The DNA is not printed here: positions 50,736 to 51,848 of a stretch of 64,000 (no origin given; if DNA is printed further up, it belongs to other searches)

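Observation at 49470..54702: Compact oxygen/oxidative-stress module: FprA, selC, tsaE-tsaB, PerR-like Fur, ODP-like di-iron domain, soluble MCP, flavoredoxin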

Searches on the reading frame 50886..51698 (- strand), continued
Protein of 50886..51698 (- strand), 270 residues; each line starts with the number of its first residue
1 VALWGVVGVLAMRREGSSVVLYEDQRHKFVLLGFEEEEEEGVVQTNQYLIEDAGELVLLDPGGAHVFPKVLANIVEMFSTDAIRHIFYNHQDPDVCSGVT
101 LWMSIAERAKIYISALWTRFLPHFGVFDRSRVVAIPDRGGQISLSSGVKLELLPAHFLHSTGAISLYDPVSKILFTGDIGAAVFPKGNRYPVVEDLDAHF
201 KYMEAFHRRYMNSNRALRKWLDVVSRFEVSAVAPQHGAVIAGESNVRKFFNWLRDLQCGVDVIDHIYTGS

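Call 18: find_related_loci(query=A2, collection=genome_contigs, flank=7000)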
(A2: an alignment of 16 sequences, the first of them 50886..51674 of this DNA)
Query A2 (262 aa) in genome_contigs; peptide patterns used: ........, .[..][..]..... (x = any residue, [..] = any of these).
599 stretches matched a pattern (row limit reached: there are more); 522 encode a relative of the query (tblastn E <= 1e-3); the best 80 are kept; 80 distinct loci.
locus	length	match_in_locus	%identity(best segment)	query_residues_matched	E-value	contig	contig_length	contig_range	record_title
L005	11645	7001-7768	65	3-259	4e-117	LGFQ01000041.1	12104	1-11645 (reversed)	MAG: Synergistales bacterium 54_24 S_scaffold_409, whole genome shotgun sequence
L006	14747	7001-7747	66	10-259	2e-115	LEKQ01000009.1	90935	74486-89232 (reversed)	MAG: bacterium GBS-1 isolate GBS-1 2615921484, whole genome shotgun sequence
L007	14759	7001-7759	63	6-259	2e-114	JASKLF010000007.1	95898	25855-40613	MAG: bacterium isolate DJKA70_ANT-KO_bin.39 scaffold_12, whole genome shotgun sequence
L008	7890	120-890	61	2-259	3e-114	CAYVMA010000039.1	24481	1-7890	MAG TPA_asm: uncultured Fervidobacterium sp. isolate binchicken_co25_110 genome assembly, contig: k141_9204, whole genom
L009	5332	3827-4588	61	6-259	8e-114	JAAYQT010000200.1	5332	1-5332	MAG: Synergistaceae bacterium isolate AS22ysBPME_88 120007_AS22, whole genome shotgun sequence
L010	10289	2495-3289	62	1-259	2e-113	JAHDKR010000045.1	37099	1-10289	MAG: Synergistaceae bacterium isolate LM3-B12.1 k141_47957, whole genome shotgun sequence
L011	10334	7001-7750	62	9-259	1e-112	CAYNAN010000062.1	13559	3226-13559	MAG TPA_asm: uncultured Synergistaceae bacterium isolate SRP335695_co1_73 genome assembly, contig: NODE_2104_length_1355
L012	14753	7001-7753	64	9-259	1e-112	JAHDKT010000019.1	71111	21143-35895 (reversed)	MAG: Synergistaceae bacterium isolate LM3-B13.2 k141_76603, whole genome shotgun sequence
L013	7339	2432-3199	61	4-259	3e-112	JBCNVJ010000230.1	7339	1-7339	MAG: Fervidobacterium sp. isolate DT_Bin_55 contig230, whole genome shotgun sequence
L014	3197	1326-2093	60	4-259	4e-115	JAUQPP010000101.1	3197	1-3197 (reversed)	MAG: Thermotogota bacterium isolate JZ-1.bins.120.201901 NODE_26488_length_3197_cov_2.211401, whole genome shotgun seque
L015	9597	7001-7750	62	9-259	6e-112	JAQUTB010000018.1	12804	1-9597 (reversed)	MAG: Dethiosulfovibrio sp. isolate STD2_11 NODE_18857_length_12804_cov_2.428966_Sandtown_D2, whole genome shotgun sequen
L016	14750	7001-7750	61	9-259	4e-111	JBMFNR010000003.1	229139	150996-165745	MAG: Fervidobacterium sp. isolate KM4338-16 NODE_3_length_229139_cov_10.417295, whole genome shotgun sequence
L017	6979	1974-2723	62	10-259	3e-111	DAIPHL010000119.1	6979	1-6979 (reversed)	MAG TPA_asm: Synergistaceae bacterium isolate CTOTU1082 NODE_528_length_6979_cov_13.346476, whole genome shotgun sequenc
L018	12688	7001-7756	66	9-261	3e-111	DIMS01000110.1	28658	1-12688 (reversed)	MAG TPA_asm: Synergistaceae bacterium UBA5560 UBA5560_contig_3848, whole genome shotgun sequence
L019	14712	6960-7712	63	9-259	4e-111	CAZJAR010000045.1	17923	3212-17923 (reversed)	MAG TPA_asm: uncultured Synergistaceae bacterium isolate SRP294416_co1_386 genome assembly, contig: NODE_6296_length_179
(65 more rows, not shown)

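Call 24: search_protein_families(library=pfam, alignment_id=A3, max_evalue=0.001)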
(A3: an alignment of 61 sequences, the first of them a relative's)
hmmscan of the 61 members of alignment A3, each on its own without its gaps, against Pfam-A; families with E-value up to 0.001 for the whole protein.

A. member 1, L005:6017-6994:+ (326 aa): 8 families
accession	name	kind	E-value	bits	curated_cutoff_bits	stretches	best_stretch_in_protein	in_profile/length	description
PF01370.27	Epimerase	-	1.3e-61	208.5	20.9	1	6-243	1-240/240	NAD dependent epimerase/dehydratase family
PF16363.11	GDP_Man_Dehyd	-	4.5e-52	178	27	1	7-306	1-332/332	GDP-mannose 4,6 dehydratase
PF01073.25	3Beta_HSD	-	3e-20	72.9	22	1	7-230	1-230/280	3-beta hydroxysteroid dehydrogenase/isomerase family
PF02719.21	Polysacc_synt_2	-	2.8e-15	56.7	20.2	1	7-265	2-251/293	Polysaccharide biosynthesis protein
PF04321.23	RmlD_sub_bind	-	4e-13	49.5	27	1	7-263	4-233/287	RmlD substrate binding domain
PF00106.31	adh_short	-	2.6e-07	30.7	26.6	1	5-72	2-71/195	short chain dehydrogenase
PF07993.18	NAD_binding_4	-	6.5e-07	29.2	20.1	1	8-188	1-220/258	Male sterility protein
PF05368.20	NmrA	-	2.2e-05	24.6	27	0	7-80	6-78/298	NmrA-like family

B. families by the number of members that match (of 61 scanned): 89 families (the first 25 are shown)
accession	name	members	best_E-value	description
PF13188.13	PAS_8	9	1.6e-13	PAS domain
PF00563.25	EAL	7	7.6e-76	EAL domain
PF00990.26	GGDEF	7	2.8e-43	Diguanylate cyclase, GGDEF domain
PF13426.13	PAS_9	7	4.5e-32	PAS domain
PF08448.16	PAS_4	7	1.3e-28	PAS fold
PF00989.32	PAS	7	3.2e-28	PAS fold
PF08447.18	PAS_3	7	1.9e-24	PAS fold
PF00072.30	Response_reg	5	3.4e-27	Response regulator receiver domain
PF01339.22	CheB_methylest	4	1.2e-68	CheB methylesterase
PF14522.11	Cytochrome_C7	4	3e-09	Cytochrome c7 and related cytochrome c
PF14537.11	Cytochrom_c3_2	4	5.7e-08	Cytochrome c3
PF13442.11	Cytochrome_CBB3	4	1.6e-06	Cytochrome C oxidase, cbb3-type, subunit III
PF00208.27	ELFV_dehydrog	3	5.9e-79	Glutamate/Leucine/Phenylalanine/Valine dehydrogenase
PF02812.23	ELFV_dehydrog_N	3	1.7e-58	Glu/Leu/Phe/Val dehydrogenase, dimerisation domain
PF00672.30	HAMP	3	3.8e-13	HAMP domain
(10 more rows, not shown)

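Call 25: search_protein_families(library=pfam, alignment_id=A4, max_evalue=0.001)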
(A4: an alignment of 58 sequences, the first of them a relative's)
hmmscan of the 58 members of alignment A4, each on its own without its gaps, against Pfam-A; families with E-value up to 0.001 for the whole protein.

A. member 1, L005:8660-10084:- (474 aa): 2 families
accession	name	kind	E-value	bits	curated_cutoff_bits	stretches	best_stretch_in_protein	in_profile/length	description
PF03972.19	MmgE_PrpD_N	-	2.5e-73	246.8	32.1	1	18-267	2-241/244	MmgE/PrpD N-terminal domain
PF19305.4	MmgE_PrpD_C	-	7.6e-35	120.7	32.1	1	288-438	1-157/173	MmgE/PrpD C-terminal domain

B. families by the number of members that match (of 58 scanned): 94 families (the first 25 are shown)
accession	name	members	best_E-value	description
PF13426.13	PAS_9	10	1.2e-55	PAS domain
PF00989.32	PAS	10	1.6e-55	PAS fold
PF08448.16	PAS_4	10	2.2e-39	PAS fold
PF13188.13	PAS_8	10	8.2e-29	PAS domain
PF08447.18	PAS_3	10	6.4e-25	PAS fold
PF00563.25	EAL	8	2.1e-59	EAL domain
PF00990.26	GGDEF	8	2.7e-25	Diguanylate cyclase, GGDEF domain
PF13185.12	GAF_2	8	3e-11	GAF domain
PF18095.7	PAS_12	8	2.8e-06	UPF0242 C-terminal PAS-like domain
PF07690.21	MFS_1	4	5.5e-30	Major Facilitator Superfamily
PF07719.23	TPR_2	4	1.3e-08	Tetratricopeptide repeat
PF00515.34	TPR_1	4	2.5e-07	Tetratricopeptide repeat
PF00448.28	SRP54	3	1.1e-78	SRP54-type protein, GTPase domain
PF13487.12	HD_5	3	4.4e-47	HD domain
PF01966.28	HD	3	1.7e-30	HD domain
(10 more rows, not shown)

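Call 54: predict_structure(alignment_id=A2)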
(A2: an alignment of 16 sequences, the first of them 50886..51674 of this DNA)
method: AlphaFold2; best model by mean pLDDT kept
length: 262 residues; sequences in the alignment: 16
mean_pLDDT: 90.9   pTM: 0.90
mean pLDDT of the five models: 90.9, 90.3, 89.4, 89.0, 88.0
residues with pLDDT >= 90: 189; 70-90: 58; 50-70: 15; < 50: 0
segments of 3 or more residues with pLDDT < 50: none
pLDDT, mean of each block of 10 residues (from residue 1): 75 96 73 75 97 89 91 97 77 93 94 86 96 98 95 93 97 89 93 94 94 97 95 98 97 91 66
secondary structure, 60 per line:
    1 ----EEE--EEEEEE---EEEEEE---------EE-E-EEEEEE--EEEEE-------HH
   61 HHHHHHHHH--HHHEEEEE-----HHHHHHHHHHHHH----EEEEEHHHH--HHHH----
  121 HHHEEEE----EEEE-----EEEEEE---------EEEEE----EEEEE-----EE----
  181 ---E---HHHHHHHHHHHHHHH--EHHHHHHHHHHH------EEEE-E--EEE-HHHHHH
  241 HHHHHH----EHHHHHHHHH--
elements in order: E5-7 E10-15 E19-24 E39-44 E47-51 H59-69 E75-79 H85-97 E102-106 H107-110 H113-116 E124-127 E132-135 E141-146 E156-160 E165-169 H188-202 H206-216 E223-226 E231-233 H235-246 H252-260

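Call 56: fold_search(model_id=the predicted structure, library=pdb)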
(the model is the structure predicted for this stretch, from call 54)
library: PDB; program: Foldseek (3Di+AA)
matches with E <= 10: 857; with E <= 0.001: 653
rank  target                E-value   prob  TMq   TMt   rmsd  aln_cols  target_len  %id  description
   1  6qrq_B                5.6e-39  1.00  0.91  0.95   1.8       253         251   61  Apo conformation of chemotaxis sensor ODP (released 2019-06-19)
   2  6qrq_C                2.0e-38  1.00  0.90  0.96   1.5       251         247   60  Apo conformation of chemotaxis sensor ODP (released 2019-06-19)
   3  6qwo_B                2.7e-38  1.00  0.91  0.94   1.7       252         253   61  Zinc-reconstituted ODP from T. maritima (released 2019-06-19)
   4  6qwo_A                5.9e-38  1.00  0.91  0.95   1.7       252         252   61  Zinc-reconstituted ODP from T. maritima (released 2019-06-19)
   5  6qrq_D                2.1e-37  1.00  0.90  0.95   1.9       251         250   60  Apo conformation of chemotaxis sensor ODP (released 2019-06-19)
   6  6qrq_A                5.5e-37  1.00  0.89  0.95   1.3       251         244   58  Apo conformation of chemotaxis sensor ODP (released 2019-06-19)
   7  6r9n_A                6.4e-31  1.00  0.83  0.93   2.5       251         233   49  Peroxy diiron species of chemotaxis sensor ODP (released 2019-06-19)
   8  6r9n_B                4.1e-30  1.00  0.83  0.93   2.0       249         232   50  Peroxy diiron species of chemotaxis sensor ODP (released 2019-06-19)
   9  6qnm_A                2.2e-29  1.00  0.84  0.90   2.7       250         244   50  Apo state of chemotaxis sensor ODP from T. denticola (released 2019-06-19)
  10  6qnm_B                1.1e-28  1.00  0.84  0.93   1.7       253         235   48  Apo state of chemotaxis sensor ODP from T. denticola (released 2019-06-19)
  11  6h0d                  1.1e-15  1.00  0.72  0.49   3.5       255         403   16  Metal soaked Flv1 flavodiiron core from Synechocystis sp. PCC6803 (released 2019-01-30)
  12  6h0c                  4.0e-15  1.00  0.70  0.47   3.8       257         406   16  Flv1 flavodiiron core from Synechocystis sp. PCC6803 (released 2019-01-30)
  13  5v8s_A                5.4e-14  1.00  0.67  0.46   4.0       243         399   17  Flavo di-iron protein H90D mutant from Thermotoga maritima (released 2017-04-19)
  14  1e5d_A                7.7e-14  1.00  0.73  0.49   4.0       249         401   15  RUBREDOXIN OXYGEN:OXIDOREDUCTASE (ROO) FROM ANAEROBE DESULFOVIBRIO GIGAS (released 2000-11-17)
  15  4dil_A                9.2e-14  1.00  0.71  0.49   4.9       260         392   17  Flavo Di-iron protein H90N mutant from Thermotoga maritima (released 2012-10-17)
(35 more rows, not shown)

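Call 64: find_encoding_contigs(protein=P0002, flank=6000, max_places=2)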
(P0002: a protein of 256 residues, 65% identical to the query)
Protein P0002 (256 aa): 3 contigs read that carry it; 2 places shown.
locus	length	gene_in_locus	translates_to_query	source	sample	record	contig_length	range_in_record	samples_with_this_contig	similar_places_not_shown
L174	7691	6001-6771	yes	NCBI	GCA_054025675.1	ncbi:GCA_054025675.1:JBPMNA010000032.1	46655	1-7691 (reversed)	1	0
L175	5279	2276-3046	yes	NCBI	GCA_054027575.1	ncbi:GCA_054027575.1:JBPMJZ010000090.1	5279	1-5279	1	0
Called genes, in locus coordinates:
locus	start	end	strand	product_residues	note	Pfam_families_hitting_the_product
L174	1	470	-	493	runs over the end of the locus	PF01541:GIY-YIG, PF27096:UvrC_M, PF02151:UVR, PF08459:UvrC_RNaseH_dom, PF14716:HHH_8 (faint), PF14520:HHH_5, PF12826:HHH_2, PF00633:HHH (weak)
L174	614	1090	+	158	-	PF02367:TsaE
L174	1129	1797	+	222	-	PF00814:TsaD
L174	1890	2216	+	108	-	PF13510:Fer2_4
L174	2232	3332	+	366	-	PF00070:Pyr_redox (faint), PF00890:FAD_binding_2 (faint), PF01134:GIDA (faint), PF01262:AlaDh_PNT_C (weak), PF01266:DAO (faint), PF07992:Pyr_redox_2, PF12831:FAD_oxidored, PF13450:NAD_binding_8 (weak), +4 more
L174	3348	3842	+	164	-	PF12837:Fer4_6 (faint), PF13237:Fer4_10 (weak), PF12838:Fer4_7 (weak)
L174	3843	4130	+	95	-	PF17806:SO_alpha_A3, PF04324:Fer2_BFD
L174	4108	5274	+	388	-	PF07992:Pyr_redox_2 (faint), PF01266:DAO, PF13738:Pyr_redox_3 (faint)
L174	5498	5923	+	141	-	PF01475:FUR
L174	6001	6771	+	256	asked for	PF00753:Lactamase_B, PF19583:ODP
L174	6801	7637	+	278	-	-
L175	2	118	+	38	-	?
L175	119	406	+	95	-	PF17806:SO_alpha_A3, PF04324:Fer2_BFD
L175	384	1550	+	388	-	PF07992:Pyr_redox_2 (faint), PF01266:DAO, PF13738:Pyr_redox_3 (faint)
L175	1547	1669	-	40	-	-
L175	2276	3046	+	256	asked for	PF00753:Lactamase_B, PF19583:ODP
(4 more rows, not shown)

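Call 65: find_encoding_contigs(protein=P0003, flank=6000, max_places=1)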
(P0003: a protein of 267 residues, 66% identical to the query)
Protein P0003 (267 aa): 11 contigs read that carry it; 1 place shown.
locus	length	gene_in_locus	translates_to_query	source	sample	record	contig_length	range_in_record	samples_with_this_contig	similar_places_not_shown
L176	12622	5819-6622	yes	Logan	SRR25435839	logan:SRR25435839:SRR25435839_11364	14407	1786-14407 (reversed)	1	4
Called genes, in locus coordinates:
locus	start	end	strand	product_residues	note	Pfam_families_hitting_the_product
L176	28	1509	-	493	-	PF00501:AMP-binding, PF13193:AMP-binding_C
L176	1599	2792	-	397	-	PF01546:Peptidase_M20, PF07687:M20_dimer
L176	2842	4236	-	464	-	-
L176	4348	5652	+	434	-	PF01336:tRNA_anti-codon, PF00152:tRNA-synt_2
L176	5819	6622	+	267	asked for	PF00753:Lactamase_B, PF19583:ODP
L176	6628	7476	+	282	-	PF00015:MCPsignal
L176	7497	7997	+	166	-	-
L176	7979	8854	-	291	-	PF00849:PseudoU_synth_2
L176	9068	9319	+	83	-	-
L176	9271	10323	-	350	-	PF01966:HD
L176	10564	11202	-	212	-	PF00300:His_Phos_1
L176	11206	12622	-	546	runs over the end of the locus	PF00389:2-Hacid_dh, PF02826:2-Hacid_dh_C, PF03446:NAD_binding_2 (weak), PF19304:PGDH_inter, PF01842:ACT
